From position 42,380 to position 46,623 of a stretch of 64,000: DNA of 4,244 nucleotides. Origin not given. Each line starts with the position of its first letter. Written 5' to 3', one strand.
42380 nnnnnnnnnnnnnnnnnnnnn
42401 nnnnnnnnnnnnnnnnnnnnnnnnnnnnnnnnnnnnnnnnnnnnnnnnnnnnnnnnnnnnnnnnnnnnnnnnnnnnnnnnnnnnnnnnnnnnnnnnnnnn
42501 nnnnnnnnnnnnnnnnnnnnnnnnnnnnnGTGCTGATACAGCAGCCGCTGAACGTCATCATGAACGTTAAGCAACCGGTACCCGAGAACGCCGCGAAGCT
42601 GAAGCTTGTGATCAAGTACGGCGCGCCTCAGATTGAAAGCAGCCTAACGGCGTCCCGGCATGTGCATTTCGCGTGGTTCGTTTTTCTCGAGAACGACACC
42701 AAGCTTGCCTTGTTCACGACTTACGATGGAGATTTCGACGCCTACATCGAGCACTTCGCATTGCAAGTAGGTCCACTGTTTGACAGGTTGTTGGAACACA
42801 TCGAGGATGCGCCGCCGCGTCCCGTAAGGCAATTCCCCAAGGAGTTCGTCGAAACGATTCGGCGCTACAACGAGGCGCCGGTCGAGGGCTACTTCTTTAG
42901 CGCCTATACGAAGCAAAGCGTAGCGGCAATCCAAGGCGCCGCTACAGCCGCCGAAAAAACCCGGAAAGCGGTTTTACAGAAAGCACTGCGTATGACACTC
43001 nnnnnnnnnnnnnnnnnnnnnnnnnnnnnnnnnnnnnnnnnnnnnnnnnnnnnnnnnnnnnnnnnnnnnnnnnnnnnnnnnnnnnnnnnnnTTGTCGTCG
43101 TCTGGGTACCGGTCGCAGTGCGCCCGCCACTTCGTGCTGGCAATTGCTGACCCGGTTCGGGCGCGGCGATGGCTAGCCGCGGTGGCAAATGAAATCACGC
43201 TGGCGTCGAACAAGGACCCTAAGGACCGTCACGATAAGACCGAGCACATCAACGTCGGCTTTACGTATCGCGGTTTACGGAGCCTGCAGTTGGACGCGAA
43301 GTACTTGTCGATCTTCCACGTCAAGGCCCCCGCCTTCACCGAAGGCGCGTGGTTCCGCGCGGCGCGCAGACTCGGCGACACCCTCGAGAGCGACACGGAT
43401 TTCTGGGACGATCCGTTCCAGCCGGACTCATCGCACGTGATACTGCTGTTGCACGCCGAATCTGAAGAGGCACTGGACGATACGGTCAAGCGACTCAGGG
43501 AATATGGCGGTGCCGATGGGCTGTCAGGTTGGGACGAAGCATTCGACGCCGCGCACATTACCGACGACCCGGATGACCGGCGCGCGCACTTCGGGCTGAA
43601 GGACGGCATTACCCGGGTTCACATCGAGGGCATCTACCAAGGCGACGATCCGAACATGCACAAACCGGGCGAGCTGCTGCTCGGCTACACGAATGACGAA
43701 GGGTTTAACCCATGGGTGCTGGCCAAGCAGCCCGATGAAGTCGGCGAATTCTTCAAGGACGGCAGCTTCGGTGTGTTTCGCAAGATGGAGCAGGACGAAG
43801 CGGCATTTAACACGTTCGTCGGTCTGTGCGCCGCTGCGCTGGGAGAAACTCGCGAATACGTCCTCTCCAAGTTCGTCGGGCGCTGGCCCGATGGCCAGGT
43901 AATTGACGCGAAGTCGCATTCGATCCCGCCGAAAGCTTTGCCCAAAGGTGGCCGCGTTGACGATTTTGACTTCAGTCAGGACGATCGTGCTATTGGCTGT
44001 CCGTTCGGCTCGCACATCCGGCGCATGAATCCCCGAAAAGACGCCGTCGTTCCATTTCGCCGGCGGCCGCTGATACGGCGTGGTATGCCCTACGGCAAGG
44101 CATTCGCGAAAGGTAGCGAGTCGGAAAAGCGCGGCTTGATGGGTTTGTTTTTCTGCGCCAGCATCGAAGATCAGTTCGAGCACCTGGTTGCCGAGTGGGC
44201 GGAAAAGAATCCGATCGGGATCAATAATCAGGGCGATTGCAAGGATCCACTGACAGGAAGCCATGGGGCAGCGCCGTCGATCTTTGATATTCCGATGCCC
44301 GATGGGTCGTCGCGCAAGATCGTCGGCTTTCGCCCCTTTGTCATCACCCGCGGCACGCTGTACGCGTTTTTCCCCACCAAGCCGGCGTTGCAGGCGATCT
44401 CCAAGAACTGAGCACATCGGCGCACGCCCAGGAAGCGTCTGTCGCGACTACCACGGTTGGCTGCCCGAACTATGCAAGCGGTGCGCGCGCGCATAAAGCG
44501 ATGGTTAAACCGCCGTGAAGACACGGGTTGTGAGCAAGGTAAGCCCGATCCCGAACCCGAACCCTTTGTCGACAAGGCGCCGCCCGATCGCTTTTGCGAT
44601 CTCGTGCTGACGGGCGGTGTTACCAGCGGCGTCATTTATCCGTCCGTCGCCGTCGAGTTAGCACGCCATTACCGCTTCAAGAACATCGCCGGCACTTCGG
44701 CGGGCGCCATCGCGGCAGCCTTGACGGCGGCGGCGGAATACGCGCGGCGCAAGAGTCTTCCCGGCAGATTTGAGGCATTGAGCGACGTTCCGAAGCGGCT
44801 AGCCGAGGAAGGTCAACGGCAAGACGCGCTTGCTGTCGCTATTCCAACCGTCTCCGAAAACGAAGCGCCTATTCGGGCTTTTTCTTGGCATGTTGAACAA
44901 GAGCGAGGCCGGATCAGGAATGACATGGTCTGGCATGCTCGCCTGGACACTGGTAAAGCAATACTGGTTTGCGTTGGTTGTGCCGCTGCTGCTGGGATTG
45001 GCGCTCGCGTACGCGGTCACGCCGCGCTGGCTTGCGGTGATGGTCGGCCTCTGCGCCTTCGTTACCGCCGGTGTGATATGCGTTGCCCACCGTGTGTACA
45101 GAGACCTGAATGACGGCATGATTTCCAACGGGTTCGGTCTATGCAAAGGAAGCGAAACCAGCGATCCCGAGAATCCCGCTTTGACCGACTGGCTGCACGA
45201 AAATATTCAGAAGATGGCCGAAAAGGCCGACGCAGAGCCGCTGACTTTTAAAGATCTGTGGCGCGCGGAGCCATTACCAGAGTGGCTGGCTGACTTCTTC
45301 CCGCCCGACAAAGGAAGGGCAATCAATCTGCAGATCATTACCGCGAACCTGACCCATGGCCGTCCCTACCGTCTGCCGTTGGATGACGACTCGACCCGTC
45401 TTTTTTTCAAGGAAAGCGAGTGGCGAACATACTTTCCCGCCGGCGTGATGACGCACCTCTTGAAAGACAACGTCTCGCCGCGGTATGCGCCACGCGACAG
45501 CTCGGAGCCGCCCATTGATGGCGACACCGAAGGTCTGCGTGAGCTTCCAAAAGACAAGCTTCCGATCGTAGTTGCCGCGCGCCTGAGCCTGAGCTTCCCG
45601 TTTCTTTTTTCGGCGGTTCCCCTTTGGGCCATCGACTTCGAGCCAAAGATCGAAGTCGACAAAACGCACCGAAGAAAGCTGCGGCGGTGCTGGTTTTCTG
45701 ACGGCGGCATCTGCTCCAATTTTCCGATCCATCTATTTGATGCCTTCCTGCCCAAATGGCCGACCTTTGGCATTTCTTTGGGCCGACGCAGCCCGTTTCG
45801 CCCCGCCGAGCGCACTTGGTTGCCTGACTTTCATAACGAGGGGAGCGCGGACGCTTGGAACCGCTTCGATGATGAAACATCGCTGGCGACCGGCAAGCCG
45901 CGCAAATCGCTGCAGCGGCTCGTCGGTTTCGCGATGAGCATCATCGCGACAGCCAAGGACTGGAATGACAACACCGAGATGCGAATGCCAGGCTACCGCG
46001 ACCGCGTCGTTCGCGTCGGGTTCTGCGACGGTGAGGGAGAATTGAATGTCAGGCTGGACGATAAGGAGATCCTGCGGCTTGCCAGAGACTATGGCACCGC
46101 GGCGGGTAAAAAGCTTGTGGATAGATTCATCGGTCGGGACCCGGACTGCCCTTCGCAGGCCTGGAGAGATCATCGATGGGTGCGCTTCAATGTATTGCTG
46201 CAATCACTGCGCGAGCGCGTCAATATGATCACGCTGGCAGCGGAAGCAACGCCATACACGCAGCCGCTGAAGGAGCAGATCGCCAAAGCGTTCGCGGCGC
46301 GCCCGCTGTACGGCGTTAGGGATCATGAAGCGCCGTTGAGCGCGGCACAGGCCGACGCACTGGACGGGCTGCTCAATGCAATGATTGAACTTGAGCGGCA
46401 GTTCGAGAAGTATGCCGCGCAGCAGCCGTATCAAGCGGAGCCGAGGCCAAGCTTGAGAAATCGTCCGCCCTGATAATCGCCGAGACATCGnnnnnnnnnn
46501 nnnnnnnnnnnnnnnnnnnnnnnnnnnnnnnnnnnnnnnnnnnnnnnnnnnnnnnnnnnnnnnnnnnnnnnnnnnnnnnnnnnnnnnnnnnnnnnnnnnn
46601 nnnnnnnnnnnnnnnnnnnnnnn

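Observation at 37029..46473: Co-directional STAND-cyclase / P450-Dyp / patatin block: possible signal-plus-lipid-effector or oxylipin-type module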

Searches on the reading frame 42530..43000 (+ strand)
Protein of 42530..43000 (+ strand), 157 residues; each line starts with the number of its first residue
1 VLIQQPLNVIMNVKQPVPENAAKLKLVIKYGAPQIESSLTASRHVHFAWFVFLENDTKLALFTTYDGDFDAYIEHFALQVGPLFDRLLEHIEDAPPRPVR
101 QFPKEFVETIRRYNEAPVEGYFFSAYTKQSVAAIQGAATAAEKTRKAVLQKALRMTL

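Call 37: search_protein_families(library=pfam, proteins=[window:42530-43000:+], max_evalue=10)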
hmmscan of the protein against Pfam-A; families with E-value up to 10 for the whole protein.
window:42530-43000:+ (157 aa): 0 families
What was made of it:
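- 42533..42991 (+): ABM-like (dimeric alpha+beta barrel) domain fused to the C-terminus of the P450. It is not in Pfam. There is no Pfam hit (call 37).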

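Call 64: search_protein_representatives(protein=window:42530-43000:+)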
Query: 157 residues. Proteins with E-value up to 0.001 (for the whole library): 645; up to 1e-10: 263; up to 1e-30: 90. The best 150 are listed.
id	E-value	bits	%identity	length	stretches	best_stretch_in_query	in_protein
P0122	2.0e-79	280.8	54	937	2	2-137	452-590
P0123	3.1e-71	254.2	50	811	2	4-139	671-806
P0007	9.8e-70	249.3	75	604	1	2-151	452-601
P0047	2.0e-59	215.9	72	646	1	2-138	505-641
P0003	1.7e-56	206.4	69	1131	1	2-137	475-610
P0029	7.1e-56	204.4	69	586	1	3-135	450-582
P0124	3.0e-55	202.4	69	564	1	2-137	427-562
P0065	6.5e-55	201.3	68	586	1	4-136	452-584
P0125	5.3e-54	198.3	69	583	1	2-135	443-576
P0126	1.5e-51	190.4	64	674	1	1-134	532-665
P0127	8.6e-49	181.4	61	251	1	2-136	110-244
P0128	3.0e-48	179.6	63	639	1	2-131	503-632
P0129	9.9e-47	174.7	64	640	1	2-139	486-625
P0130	1.1e-46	174.6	61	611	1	3-134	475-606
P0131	1.4e-46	174.2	62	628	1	2-135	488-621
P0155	6.3e-42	159.1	38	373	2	3-139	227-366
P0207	2.8e-29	118.1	32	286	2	3-137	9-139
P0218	8.2e-24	100.4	41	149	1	3-139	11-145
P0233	4.8e-20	88.2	30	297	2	4-136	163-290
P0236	8.8e-20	87.3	33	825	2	30-117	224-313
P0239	1.2e-19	86.8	44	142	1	4-135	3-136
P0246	1.3e-18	83.5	28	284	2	4-138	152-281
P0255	5.9e-18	81.4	44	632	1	4-134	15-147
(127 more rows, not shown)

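Call 65: search_protein_families(library=pfam, proteins=[P0207, P0218, P0255, P0236, P0122, P0123, P0233, P0239, P0246, P0155], max_evalue=0.01)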
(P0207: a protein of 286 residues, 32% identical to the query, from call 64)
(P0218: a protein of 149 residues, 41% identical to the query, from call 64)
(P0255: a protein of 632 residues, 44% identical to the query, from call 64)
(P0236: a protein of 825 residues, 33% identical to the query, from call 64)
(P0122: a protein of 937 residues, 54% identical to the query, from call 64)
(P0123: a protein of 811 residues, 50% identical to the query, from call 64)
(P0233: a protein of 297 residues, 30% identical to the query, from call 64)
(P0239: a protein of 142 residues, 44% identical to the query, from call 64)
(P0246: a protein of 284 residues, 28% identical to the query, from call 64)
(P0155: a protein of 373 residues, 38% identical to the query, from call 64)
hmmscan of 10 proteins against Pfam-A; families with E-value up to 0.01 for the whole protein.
P0207 (286 aa): 0 families

P0218 (149 aa): 0 families

P0255 (632 aa): 1 family
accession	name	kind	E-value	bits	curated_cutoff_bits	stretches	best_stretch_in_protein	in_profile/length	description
PF21105.3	DyP_N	-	0.00028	21.5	27.5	1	228-336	62-160/163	DyP dimeric alpha+beta barrel domain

P0236 (825 aa): 2 families
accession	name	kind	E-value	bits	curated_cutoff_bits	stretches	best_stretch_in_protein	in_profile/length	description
PF21105.3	DyP_N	-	0.00091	19.8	27.5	1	369-482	1-114/163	DyP dimeric alpha+beta barrel domain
PF20628.3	Dyp_perox_C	-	0.0069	16.6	20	0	613-759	35-141/166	Dyp-type peroxidase, C-terminal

P0122 (937 aa): 0 families

P0123 (811 aa): 1 family
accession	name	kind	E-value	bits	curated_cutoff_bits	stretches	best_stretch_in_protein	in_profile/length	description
PF00067.27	p450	-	5.9e-08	32.4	22.8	1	376-437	327-389/462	Cytochrome P450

P0233 (297 aa): 0 families

P0239 (142 aa): 0 families

P0246 (284 aa): 0 families

P0155 (373 aa): 0 families
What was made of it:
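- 42533..42991 (+): They include standalone copies, tandem copies and copies fused N-terminally to a DyP (calls 64, 65).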

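Call 70: predict_structure(alignment_id=A4)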
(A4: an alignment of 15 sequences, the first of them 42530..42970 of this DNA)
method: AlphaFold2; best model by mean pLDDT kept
length: 147 residues; sequences in the alignment: 15
mean_pLDDT: 87.9   pTM: 0.78
mean pLDDT of the five models: 87.9, 87.1, 84.4, 84.3, 83.2
residues with pLDDT >= 90: 86; 70-90: 45; 50-70: 16; < 50: 0
segments of 3 or more residues with pLDDT < 50: none
pLDDT, mean of each block of 10 residues (from residue 1): 82 98 97 85 78 98 90 92 96 98 98 87 66 75 76
secondary structure, 60 per line:
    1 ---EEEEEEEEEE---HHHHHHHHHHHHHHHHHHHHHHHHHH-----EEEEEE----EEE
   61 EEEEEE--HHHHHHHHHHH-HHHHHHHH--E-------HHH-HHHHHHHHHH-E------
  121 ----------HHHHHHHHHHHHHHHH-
elements in order: E4-13 H17-42 E48-53 E58-66 H69-79 H81-88 H103-112 H131-146

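Call 76: fold_search(model_id=the predicted structure, library=pdb)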
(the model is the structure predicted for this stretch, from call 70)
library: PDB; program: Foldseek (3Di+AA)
matches with E <= 10: 1117; with E <= 0.001: 0
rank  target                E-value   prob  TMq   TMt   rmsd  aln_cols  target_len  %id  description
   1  1tuw                  9.8e-03  0.77  0.28  0.36  10.6       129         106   12  Structural and Functional Analysis of Tetracenomycin F2 Cyclase from Streptomyces glaucescens: A Type-II Polyketide Cycl (released 2004-08-03)
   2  9lmn_A                1.3e-02  0.98  0.44  0.20   5.1       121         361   12  Crystal structure of a polyketide ABM/SchA-like domain-containing protein WhiE-ORFI from Streptomyces coelicolor (released 2025-11-26)
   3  9hvf_B                1.7e-02  0.69  0.33  0.37  17.3       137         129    9  Native human PPP1R15B-P-eIF2-eIF2B complex (released 2025-11-19)
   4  6fxd_A                1.9e-02  0.97  0.48  0.54   7.3       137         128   12  Crystal structure of MupZ from Pseudomonas fluorescens (released 2019-03-06)
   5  2omo_C                2.1e-02  1.00  0.46  0.62   3.0        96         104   14  Putative antibiotic biosynthesis monooxygenase from Nitrosomonas europaea (released 2007-01-30)
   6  7uzf_a                2.2e-02  0.35  0.20  0.05  10.7       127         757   12  Rat Kidney V-ATPase with SidK, State 1 (released 2023-11-22)
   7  2omo_D                2.4e-02  0.98  0.42  0.56   3.7        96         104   14  Putative antibiotic biosynthesis monooxygenase from Nitrosomonas europaea (released 2007-01-30)
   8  3bm7                  2.5e-02  0.98  0.42  0.55   3.9        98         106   14  CRYSTAL STRUCTURE OF A PUTATIVE ANTIBIOTIC BIOSYNTHESIS MONOOXYGENASE (CC_2132) FROM CAULOBACTER CRESCENTUS CB15 AT 1.35 (released 2007-12-25)
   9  2gff_A                2.9e-02  0.97  0.37  0.51   4.0        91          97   13  Crystal Structure of Yersinia pestis LsrG (released 2007-04-03)
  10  7byu_A                3.1e-02  0.84  0.39  0.49   6.6       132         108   17  Crystal structure of Acidovorax avenae L-fucose mutarotase (apo form) (released 2020-05-27)
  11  3qmq_C                3.3e-02  0.98  0.43  0.58   3.6        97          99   15  Crystal Structure of E. coli LsrG (released 2011-04-13)
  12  1y0h_B                3.3e-02  0.92  0.36  0.49   4.2        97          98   15  Structure of Rv0793 from Mycobacterium tuberculosis (released 2004-12-28)
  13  4dpo_B                3.5e-02  0.99  0.46  0.64   3.0        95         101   17  Crystal structure of a conserved protein MM_1583 from Methanosarcina mazei Go1 (released 2012-02-29)
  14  2omo_A                3.5e-02  0.96  0.40  0.52   4.0        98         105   14  Putative antibiotic biosynthesis monooxygenase from Nitrosomonas europaea (released 2007-01-30)
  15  1y0h_A                4.5e-02  0.84  0.34  0.45   5.1        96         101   14  Structure of Rv0793 from Mycobacterium tuberculosis (released 2004-12-28)
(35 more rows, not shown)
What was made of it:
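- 42533..42991 (+): Its best PDB folds are ABM/LsrG-type barrels, with probability up to 1.0 but weak E-values of 0.01-0.1 (calls 70, 76).
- ABM-fold domains often act on polyketide, quinol or aromatic substrates (fold matches in call 76).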

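Call 86: find_encoding_contigs(protein=P0207, flank=6000, max_places=3)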
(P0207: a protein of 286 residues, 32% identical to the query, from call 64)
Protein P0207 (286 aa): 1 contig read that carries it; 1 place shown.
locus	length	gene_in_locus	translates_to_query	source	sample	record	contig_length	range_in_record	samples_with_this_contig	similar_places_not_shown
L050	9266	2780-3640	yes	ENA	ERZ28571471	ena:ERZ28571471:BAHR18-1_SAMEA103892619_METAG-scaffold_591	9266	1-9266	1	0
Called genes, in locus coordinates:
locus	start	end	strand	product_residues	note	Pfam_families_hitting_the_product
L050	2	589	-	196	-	?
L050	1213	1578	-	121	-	PF13620:CarboxypepD_reg (weak)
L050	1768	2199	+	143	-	-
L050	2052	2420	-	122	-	-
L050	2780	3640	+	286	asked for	-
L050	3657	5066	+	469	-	-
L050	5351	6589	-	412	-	PF00999:Na_H_Exchanger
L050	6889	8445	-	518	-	PF00497:SBP_bac_3, PF01464:SLT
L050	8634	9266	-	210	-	?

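Call 87: find_encoding_contigs(protein=P0218, flank=6000, max_places=3)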
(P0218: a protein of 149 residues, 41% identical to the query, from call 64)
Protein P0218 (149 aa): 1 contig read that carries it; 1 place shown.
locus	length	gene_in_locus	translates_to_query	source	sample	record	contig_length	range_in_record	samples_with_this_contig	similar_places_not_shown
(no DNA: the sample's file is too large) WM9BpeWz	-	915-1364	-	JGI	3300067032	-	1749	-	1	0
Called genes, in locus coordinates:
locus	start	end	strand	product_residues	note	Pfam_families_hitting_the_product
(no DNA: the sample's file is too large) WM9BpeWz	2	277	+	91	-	?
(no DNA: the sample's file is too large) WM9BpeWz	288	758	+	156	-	PF21352:Zn_ribbon_Thio2, PF00085:Thioredoxin, PF13098:Thioredoxin_2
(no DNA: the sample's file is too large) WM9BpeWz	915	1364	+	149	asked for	-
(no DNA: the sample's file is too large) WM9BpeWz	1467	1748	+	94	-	?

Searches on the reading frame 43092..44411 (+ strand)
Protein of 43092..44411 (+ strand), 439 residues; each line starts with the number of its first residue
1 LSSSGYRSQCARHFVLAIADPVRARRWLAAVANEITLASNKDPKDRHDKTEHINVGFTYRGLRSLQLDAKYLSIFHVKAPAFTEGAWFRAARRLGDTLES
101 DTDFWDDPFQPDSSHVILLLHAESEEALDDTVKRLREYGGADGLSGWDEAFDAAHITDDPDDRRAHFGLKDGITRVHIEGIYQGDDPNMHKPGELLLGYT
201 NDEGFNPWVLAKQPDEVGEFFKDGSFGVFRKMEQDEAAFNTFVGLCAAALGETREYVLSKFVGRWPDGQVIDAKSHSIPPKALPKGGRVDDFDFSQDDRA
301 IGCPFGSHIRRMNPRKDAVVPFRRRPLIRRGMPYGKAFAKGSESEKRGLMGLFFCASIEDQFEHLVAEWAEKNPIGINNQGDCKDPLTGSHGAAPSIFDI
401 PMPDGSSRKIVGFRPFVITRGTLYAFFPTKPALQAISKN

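Call 4: search_protein_families(library=pfam, proteins=[window:43092-44411:+], max_evalue=0.01)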
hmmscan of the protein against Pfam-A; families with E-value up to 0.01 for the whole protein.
window:43092-44411:+ (439 aa): 1 family
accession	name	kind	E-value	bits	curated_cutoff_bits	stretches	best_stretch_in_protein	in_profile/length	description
PF21105.3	DyP_N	-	2.3e-09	38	27.5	1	33-137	50-145/163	DyP dimeric alpha+beta barrel domain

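Call 5: search_protein_families(library=padloc, proteins=[window:43092-44411:+], max_evalue=0.01)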
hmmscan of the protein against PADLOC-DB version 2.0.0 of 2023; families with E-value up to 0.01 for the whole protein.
window:43092-44411:+ (439 aa): 0 families

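Call 38: search_protein_families(library=ncbifam, proteins=[window:43092-44411:+], max_evalue=0.01)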
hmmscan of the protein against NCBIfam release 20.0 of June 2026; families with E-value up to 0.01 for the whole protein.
window:43092-44411:+ (439 aa): 1 family
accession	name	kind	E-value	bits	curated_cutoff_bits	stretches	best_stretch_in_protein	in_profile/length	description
TIGR01413.1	Dyp_perox_fam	superfamily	5.7e-18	65.3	100.5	1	81-382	59-298/323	Dyp-type peroxidase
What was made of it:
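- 42992..44411 (+): DyP-type haem peroxidase gene. The native ATG is at 42992 and the frame shifts at about 43100. As read, the ORF is 43092-44411. Distal Asp is at 43602-43604, proximal His at 44013-44015 and distal Arg at 44079-44081. Pfam DyP_N scores 2.3e-9 and TIGR01413 5.7e-18 (calls 4, 38).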

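Call 72: search_solved_structures(query=window:43092-44411:+, max_evalue=0.01)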
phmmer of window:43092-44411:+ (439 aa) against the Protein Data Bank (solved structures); distinct sequences matched with E-value up to 0.01: 20.
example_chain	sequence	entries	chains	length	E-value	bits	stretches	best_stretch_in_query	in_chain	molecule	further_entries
8re3_A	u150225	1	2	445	9.7e-35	123.5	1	57-437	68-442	Peroxidase, putative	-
8re2_A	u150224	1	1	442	1.1e-32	116.7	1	57-437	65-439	Peroxidase, putative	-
7anv_A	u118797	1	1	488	4e-25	91.8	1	52-433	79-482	ancestral D-type dye decolorizing peroxidase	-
2d3q_A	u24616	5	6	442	5.3e-18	68.3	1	47-434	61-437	Decolorizing Peroxidase | DyP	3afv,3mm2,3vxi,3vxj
5ikd_A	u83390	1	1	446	6.6e-18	68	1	97-432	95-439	Dye-decolorizing peroxidase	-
3mm1_A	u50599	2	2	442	2.4e-17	66.2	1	47-434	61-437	DyP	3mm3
6fsk_A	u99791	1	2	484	4.8e-17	65.2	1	53-415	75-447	DyP-type peroxidase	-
6fsl_A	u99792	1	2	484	6.6e-17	64.7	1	53-415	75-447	DyP-type peroxidase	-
4w7k_A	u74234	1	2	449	7.8e-17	64.5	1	97-432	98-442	Dye-decolorizing peroxidase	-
4au9_A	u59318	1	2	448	9.5e-17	64.2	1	97-432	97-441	DYP-TYPE PEROXIDASE I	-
4uzi_A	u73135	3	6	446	1.1e-16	63.9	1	97-432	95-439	DYE-DECOLORIZING PEROXIDASE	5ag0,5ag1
4w7j_A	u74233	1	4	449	1.2e-16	63.9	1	97-432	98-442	Dye-decolorizing peroxidase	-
4w7l_A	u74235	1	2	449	5.6e-16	61.6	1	97-432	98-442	Dye-decolorizing peroxidase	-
5ikg_A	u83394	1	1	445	1.2e-15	60.5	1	97-432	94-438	Dye-decolorizing peroxidase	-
4w7n_A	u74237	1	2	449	4.3e-15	58.7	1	97-432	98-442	Dye-decolorizing peroxidase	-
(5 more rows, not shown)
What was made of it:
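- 42992..44411 (+): The closest PDB entries are 8re3/8re2 (1e-34), then D-type/fungal-type DyPs and DyP2 (call 72).
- On DyP-type peroxidase: The protein aligns over its full length to D-type DyP structures (call 72).
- DyPs closest to the C/D type oxidise bulky aromatic substrates (call 72, plus general knowledge).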

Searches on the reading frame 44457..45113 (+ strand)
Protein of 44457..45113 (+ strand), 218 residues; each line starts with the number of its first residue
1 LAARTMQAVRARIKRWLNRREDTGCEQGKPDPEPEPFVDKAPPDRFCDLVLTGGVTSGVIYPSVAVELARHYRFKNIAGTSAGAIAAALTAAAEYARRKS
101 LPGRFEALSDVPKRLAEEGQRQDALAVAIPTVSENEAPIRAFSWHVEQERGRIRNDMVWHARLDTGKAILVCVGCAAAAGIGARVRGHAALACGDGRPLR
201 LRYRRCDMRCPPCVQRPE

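Call 4: search_protein_families(library=pfam, proteins=[window:44457-45113:+], max_evalue=0.01)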
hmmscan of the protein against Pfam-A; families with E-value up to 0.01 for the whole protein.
window:44457-45113:+ (218 aa): 1 family
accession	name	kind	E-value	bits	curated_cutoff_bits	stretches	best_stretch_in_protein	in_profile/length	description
PF01734.28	Patatin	-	8.7e-06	26.5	27.7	1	49-93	1-47/191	Patatin-like phospholipase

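Call 5: search_protein_families(library=padloc, proteins=[window:44457-45113:+], max_evalue=0.01)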
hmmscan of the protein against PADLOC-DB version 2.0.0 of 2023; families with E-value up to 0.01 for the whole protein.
window:44457-45113:+ (218 aa): 0 families

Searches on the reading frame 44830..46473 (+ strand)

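Call 4: search_protein_families(library=pfam, proteins=[window:44830-46473:+], max_evalue=0.01)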
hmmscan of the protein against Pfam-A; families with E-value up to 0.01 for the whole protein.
window:44830-46473:+ (547 aa): 1 family
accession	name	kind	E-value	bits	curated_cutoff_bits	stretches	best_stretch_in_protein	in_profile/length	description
PF01734.28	Patatin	-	3.9e-07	30.9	27.7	1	201-303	89-190/191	Patatin-like phospholipase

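Call 5: search_protein_families(library=padloc, proteins=[window:44830-46473:+], max_evalue=0.01)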
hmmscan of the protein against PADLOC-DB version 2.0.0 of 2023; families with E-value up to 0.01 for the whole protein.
window:44830-46473:+ (547 aa): 0 families

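Call 38: search_protein_families(library=ncbifam, proteins=[window:44830-46473:+], max_evalue=0.01)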
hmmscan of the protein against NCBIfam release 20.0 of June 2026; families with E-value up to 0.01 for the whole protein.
window:44830-46473:+ (547 aa): 0 families
